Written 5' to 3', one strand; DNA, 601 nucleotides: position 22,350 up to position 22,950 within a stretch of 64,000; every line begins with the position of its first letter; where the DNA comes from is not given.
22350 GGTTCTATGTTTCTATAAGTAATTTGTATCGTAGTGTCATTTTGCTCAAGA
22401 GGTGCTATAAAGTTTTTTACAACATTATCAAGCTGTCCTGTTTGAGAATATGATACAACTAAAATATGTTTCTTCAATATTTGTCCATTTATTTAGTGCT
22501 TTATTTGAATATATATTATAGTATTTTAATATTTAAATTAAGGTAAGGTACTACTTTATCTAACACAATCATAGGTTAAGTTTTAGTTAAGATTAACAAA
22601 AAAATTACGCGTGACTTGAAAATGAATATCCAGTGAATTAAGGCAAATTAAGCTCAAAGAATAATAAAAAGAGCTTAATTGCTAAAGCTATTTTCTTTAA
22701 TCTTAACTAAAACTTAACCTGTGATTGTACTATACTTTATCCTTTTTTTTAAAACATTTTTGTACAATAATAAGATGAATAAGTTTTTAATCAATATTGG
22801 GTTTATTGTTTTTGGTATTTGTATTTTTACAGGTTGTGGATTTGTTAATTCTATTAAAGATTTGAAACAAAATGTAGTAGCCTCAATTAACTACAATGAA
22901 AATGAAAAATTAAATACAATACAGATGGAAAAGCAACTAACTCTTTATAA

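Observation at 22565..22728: ~165-nt long-hairpin element with compensatory stem changes between its two copies (candidate structured RNA or novel MITE/REP-like element)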

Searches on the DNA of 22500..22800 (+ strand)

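Call 26: search_rna_families(source=window, start=22500, end=22800, threshold=evalue, max_evalue=10)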
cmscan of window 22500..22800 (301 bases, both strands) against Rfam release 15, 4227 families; matches with E-value up to 10: 3.
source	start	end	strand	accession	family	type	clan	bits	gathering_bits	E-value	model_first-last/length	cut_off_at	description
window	22529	22619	+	RF01463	rli27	Gene; sRNA;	-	22.8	55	4.3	1-99/99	no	Listeria sRNA rli27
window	22633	22699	+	RF02074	STnc240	Gene; sRNA;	-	18.8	55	2.3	1-77/77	no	Enterobacterial sRNA STnc240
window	22631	22723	-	RF02409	snoR125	Gene; snRNA; snoRNA; CD-box;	-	11.9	100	2.3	58-153/200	no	Small nucleolar RNA snoR125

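Call 38: search_dna_similar(query=window:22561-22732:+, collection=plasmids, mode=distant, max_evalue=0.01)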
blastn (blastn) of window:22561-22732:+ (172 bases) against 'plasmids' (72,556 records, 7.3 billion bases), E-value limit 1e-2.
No match.
